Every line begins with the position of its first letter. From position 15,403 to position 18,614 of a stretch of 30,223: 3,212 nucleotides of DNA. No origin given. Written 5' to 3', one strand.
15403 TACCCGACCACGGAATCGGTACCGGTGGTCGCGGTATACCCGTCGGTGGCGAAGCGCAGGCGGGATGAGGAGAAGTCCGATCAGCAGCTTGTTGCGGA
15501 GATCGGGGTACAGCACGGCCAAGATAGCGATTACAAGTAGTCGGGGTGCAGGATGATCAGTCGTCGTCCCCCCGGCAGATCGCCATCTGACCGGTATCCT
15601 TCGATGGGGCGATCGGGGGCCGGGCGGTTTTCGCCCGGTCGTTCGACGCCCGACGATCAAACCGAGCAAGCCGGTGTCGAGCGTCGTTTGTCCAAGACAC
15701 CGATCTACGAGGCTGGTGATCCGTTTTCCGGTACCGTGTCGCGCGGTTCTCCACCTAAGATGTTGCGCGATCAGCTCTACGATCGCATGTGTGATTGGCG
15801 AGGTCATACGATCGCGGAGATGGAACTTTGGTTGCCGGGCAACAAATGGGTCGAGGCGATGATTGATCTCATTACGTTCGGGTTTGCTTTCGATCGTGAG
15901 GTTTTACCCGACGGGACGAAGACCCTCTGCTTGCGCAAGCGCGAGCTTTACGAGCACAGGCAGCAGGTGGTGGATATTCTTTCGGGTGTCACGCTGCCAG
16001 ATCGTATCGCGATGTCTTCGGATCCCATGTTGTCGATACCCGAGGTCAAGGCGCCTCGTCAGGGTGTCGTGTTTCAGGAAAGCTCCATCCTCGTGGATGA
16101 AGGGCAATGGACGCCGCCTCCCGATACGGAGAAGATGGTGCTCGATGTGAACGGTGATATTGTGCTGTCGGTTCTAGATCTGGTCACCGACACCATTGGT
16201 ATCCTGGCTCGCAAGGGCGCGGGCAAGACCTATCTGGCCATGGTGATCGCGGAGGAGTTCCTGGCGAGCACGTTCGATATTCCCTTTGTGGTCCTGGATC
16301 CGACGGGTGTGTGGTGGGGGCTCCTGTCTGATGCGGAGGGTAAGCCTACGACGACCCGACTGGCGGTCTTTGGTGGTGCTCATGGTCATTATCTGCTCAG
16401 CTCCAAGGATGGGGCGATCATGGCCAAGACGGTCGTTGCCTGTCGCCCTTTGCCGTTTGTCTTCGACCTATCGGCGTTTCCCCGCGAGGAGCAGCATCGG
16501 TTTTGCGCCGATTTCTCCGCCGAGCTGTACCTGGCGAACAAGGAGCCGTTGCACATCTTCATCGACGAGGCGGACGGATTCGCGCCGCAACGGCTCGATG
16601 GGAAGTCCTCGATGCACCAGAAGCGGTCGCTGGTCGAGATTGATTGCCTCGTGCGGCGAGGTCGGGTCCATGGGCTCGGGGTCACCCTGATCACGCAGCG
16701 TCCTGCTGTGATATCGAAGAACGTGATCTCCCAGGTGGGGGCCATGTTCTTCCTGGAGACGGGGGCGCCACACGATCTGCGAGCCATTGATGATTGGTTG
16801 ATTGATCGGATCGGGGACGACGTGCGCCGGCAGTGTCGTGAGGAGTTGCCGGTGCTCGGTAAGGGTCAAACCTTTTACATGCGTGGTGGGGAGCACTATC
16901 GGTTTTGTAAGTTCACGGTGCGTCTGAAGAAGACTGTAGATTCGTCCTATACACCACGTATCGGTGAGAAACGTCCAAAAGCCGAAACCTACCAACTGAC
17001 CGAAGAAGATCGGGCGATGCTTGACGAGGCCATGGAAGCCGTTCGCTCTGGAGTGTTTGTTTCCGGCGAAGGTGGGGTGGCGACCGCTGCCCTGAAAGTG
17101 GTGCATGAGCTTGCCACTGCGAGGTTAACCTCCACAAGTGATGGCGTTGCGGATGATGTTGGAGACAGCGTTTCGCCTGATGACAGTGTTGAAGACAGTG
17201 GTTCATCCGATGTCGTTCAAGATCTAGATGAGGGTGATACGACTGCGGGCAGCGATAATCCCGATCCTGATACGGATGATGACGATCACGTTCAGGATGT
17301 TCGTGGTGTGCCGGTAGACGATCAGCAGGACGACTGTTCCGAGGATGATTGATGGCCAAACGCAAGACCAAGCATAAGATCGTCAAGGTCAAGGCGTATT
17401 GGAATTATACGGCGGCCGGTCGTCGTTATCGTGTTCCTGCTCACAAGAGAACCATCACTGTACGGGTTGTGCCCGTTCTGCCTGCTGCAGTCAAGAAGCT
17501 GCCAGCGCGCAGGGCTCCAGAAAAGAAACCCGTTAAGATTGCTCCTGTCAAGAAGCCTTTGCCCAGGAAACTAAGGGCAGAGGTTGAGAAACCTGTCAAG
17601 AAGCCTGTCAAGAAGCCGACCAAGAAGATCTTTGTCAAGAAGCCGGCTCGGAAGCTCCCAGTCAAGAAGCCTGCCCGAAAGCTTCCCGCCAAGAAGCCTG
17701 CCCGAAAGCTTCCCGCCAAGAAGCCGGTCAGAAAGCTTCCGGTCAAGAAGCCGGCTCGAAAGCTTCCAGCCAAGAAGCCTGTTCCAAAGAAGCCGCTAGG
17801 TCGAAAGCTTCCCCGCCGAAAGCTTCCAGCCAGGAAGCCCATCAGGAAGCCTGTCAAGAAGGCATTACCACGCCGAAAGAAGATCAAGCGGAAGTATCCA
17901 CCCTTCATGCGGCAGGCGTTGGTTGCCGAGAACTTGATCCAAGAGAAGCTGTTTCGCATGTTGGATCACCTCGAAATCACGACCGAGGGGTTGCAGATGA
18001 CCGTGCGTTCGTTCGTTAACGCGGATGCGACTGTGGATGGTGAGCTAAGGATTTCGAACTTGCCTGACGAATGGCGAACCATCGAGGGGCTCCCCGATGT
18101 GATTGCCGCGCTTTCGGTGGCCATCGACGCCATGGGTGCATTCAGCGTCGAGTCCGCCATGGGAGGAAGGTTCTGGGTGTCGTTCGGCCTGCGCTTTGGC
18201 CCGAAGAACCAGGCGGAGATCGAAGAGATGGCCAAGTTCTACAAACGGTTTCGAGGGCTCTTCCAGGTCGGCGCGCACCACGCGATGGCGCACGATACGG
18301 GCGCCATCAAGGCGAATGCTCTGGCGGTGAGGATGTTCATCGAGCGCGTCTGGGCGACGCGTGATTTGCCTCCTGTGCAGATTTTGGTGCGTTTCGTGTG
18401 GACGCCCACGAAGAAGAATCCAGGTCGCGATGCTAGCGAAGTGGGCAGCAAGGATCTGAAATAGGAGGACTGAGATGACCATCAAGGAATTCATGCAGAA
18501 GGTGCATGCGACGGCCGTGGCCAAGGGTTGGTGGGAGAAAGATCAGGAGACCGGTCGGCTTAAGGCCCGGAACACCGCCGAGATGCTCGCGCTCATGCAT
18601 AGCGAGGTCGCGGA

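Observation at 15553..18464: HerA/FtsK-type ATPase translationally coupled to a histone-H1-like KKPA-repeat protein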

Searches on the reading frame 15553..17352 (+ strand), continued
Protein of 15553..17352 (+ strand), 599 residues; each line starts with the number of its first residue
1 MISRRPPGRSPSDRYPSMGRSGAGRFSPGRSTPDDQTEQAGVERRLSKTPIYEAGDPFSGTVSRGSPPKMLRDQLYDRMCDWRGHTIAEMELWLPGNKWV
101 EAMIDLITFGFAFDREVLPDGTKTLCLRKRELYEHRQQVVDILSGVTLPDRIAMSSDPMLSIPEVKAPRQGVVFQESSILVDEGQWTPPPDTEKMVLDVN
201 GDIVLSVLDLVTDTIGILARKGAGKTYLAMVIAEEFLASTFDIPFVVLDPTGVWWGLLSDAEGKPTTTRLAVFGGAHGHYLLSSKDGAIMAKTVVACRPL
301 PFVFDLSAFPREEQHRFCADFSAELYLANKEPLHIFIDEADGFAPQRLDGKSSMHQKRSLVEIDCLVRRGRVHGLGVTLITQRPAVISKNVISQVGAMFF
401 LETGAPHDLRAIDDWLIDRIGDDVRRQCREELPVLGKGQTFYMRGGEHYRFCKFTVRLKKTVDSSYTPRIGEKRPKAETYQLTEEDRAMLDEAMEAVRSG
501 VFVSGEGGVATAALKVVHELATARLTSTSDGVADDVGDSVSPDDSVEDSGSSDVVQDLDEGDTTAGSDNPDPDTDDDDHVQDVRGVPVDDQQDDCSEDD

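Call 66: predict_structure(alignment_id=A2)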
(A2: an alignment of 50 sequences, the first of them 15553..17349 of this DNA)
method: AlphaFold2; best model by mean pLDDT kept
length: 599 residues; sequences in the alignment: 50
mean_pLDDT: 78.7   pTM: 0.63
mean pLDDT of the five models: 78.7, 78.5, 78.5, 77.7, 77.0
residues with pLDDT >= 90: 358; 70-90: 53; 50-70: 38; < 50: 150
segments of 3 or more residues with pLDDT < 50: 1-58, 60-63, 149-157, 159-170, 508-510, 536-587, 590-592, 596-599
pLDDT, mean of each block of 10 residues (from residue 1): 42 40 38 39 47 43 68 96 95 95 97 95 95 91 74 41 43 76 80 94 92 96 96 97 97 97 96 97 98 96 98 98 97 98 93 90 97 97 93 95 94 92 92 94 89 96 93 92 96 95 58 60 63 46 40 39 40 45 44 45
secondary structure, 60 per line:
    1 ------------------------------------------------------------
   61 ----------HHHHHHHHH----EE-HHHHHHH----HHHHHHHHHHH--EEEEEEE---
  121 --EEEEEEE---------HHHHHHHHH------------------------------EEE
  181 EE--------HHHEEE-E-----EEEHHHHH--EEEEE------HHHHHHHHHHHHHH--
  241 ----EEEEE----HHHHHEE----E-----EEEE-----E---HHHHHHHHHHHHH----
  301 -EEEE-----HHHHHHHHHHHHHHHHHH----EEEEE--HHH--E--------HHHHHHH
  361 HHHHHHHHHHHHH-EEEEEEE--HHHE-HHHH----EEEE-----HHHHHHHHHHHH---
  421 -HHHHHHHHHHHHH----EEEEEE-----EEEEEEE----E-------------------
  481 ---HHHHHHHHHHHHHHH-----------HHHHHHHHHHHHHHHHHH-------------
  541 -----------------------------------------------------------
elements in order: H71-79 H87-93 H98-108 E111-117 E123-129 H139-147 E178-182 E194-196 E204-206 H207-211 E214-218 H225-238 E245-249 H254-258 E271-274 H284-296 E302-305 H311-328 E333-337 H354-373 E375-381 H389-392 E397-400 H406-417 H422-434 E439-444 E450-456 H484-498 H510-527

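Call 68: fold_search(model_id=the predicted structure, library=pdb)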
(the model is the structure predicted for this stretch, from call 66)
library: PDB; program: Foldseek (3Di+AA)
matches with E <= 10: 1762; with E <= 0.001: 266
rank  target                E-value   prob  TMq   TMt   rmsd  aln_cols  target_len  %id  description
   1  9x1m_A                2.8e-13  1.00  0.33  0.35  14.0       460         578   14  The cryo-EM structure of HerA-NurA complex with AMPPNP and dsDNA from Thermococcus kodakarensis (released 2026-02-04)
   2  8xau_E                1.7e-12  1.00  0.35  0.38  14.8       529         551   12  Cryo-EM structure of HerA (released 2024-06-05)
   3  8wiv_A                4.9e-12  1.00  0.34  0.49   6.5       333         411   16  Cryo-EM structure of a bacterial protein (released 2024-09-11)
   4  8wiv_D                7.2e-12  1.00  0.36  0.36  10.6       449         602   14  Cryo-EM structure of a bacterial protein (released 2024-09-11)
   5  8xav_A                1.2e-11  1.00  0.34  0.36  15.6       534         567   11  Cryo-EM structure of an anti-phage defense complex (released 2024-06-05)
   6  4d2i_B                1.6e-11  1.00  0.35  0.45   6.6       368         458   14  Crystal structure of the HerA hexameric DNA translocase from Sulfolobus solfataricus bound to AMP-PNP (released 2014-12-03)
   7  8xaw_D                2.2e-11  1.00  0.34  0.36  14.7       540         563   10  Cryo-EM structure of an anti-phage defense complex bound to AMPPNP and DNA at state 1 (released 2024-06-05)
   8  8ziq_O                2.5e-11  1.00  0.32  0.34  18.2       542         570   11  HerA-DUF4297 complex with DNA (released 2025-03-12)
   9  8wj3_N                3.9e-11  1.00  0.35  0.39   9.6       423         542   14  Cryo-EM structure of a bacterial protein (released 2024-09-11)
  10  8xau_F                4.1e-11  1.00  0.34  0.38  19.0       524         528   12  Cryo-EM structure of HerA (released 2024-06-05)
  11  8xau_A                4.4e-11  1.00  0.35  0.37   8.9       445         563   11  Cryo-EM structure of HerA (released 2024-06-05)
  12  8xav_E                4.6e-11  1.00  0.35  0.37  15.6       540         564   11  Cryo-EM structure of an anti-phage defense complex (released 2024-06-05)
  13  8wj3_D                6.5e-11  1.00  0.35  0.41   7.4       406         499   13  Cryo-EM structure of a bacterial protein (released 2024-09-11)
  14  8wiv_M                6.8e-11  1.00  0.35  0.34  10.7       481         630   12  Cryo-EM structure of a bacterial protein (released 2024-09-11)
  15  8zit_O                8.1e-11  1.00  0.36  0.37  16.1       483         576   12  DUF4297-HerA complex with DNA and ATPgamaS (released 2025-03-12)
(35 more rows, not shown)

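Call 95: search_solved_structures(query=A2, max_evalue=1)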
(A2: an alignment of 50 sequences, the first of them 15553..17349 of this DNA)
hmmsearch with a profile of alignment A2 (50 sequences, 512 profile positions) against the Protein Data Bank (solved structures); distinct sequences matched with E-value up to 1: 14.
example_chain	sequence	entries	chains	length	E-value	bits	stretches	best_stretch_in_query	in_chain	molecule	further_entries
9x1l_A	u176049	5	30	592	4.8e-20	75.2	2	297-414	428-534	DNA helicase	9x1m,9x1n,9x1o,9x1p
8xau_A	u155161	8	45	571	8.2e-11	44.7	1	302-414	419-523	ATP-binding protein | HerA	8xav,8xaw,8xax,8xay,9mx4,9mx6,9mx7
8wiv_A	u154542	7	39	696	4.4e-10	42.3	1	302-416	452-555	Helicase HerA central domain-containing protein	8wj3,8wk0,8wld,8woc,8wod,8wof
4d2i_A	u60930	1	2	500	1e-09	41.1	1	333-413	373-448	HERA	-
9c1m_M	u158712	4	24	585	2.7e-07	33.1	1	300-413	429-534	ATP-binding protein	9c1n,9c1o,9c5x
11kk_A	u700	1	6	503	7.5e-07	31.7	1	328-411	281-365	HerA like helicase YjgR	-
8ziq_M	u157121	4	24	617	4.5e-05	25.8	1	301-386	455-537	HerA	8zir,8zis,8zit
4r2h_A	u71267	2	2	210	0.014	17.6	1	324-395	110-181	STIV B204 ATPase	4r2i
4kfr_A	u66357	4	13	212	0.041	16.1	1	323-395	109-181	Genome packaging NTPase B204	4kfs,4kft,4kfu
8yho_A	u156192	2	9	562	0.081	15.1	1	303-380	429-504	DUF87 domain-containing protein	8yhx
5vc7_A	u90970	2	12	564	0.089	14.9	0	301-348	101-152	VCP-like ATPase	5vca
5g4g_A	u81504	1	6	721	0.16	14.1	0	301-348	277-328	VCP-LIKE ATPASE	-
5g4f_A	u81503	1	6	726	0.17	14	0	301-348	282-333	VCP-LIKE ATPASE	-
8wet_A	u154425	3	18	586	0.27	13.3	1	332-379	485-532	TdpA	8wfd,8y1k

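Call 120: list_cluster_members(proteins=[P0001, P0061, P0004])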
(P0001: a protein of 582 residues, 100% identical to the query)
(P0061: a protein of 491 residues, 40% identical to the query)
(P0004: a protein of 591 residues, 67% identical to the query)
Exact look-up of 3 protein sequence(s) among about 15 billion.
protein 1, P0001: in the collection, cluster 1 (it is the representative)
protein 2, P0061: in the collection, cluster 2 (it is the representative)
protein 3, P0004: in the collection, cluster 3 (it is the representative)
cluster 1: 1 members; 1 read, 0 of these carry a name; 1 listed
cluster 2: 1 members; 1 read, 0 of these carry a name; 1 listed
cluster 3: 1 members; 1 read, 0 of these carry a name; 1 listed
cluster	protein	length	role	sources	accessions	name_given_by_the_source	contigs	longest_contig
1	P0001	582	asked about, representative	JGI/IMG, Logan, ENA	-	-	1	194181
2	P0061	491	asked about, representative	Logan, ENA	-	-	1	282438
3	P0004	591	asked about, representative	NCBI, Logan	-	-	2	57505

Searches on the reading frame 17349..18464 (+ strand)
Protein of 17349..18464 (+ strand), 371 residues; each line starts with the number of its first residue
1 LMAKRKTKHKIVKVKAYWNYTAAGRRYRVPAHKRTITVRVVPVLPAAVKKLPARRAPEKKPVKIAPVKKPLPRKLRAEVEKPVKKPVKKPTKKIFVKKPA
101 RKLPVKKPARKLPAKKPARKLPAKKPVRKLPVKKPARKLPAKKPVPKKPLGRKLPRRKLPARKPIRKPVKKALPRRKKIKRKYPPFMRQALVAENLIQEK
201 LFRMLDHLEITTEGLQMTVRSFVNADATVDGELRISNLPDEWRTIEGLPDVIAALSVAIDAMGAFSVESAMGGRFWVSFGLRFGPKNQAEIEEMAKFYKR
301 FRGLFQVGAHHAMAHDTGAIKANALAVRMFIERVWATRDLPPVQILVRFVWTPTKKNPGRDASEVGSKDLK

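Call 6: search_protein_families(library=pfam, proteins=[window:17349-18464:+], max_evalue=0.01)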
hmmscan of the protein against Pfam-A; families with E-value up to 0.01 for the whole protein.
window:17349-18464:+ (371 aa): 1 family
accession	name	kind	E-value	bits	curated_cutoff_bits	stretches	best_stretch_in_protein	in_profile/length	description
PF07382.16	HC2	-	0.0095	16.5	40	1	84-182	7-113/194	Histone H1-like nucleoprotein HC2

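Call 7: search_protein_families(library=phrogs, proteins=[window:17349-18464:+], max_evalue=0.01)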
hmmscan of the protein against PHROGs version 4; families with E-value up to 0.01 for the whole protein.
window:17349-18464:+ (371 aa): 0 families

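Call 14: search_dna_similar(query=window:17349-18464:+, collection=phages, mode=protein, max_rows=25)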
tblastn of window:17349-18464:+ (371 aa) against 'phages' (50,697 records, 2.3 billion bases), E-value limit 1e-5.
No match.

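Call 27: search_protein_families(library=ncbifam, proteins=[window:17349-18464:+], max_evalue=0.1)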
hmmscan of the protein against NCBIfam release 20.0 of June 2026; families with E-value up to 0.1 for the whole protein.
window:17349-18464:+ (371 aa): 0 families

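Call 28: search_protein_families(library=padloc, proteins=[window:17349-18464:+], max_evalue=0.1)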
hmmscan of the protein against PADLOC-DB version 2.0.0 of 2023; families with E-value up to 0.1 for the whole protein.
window:17349-18464:+ (371 aa): 0 families
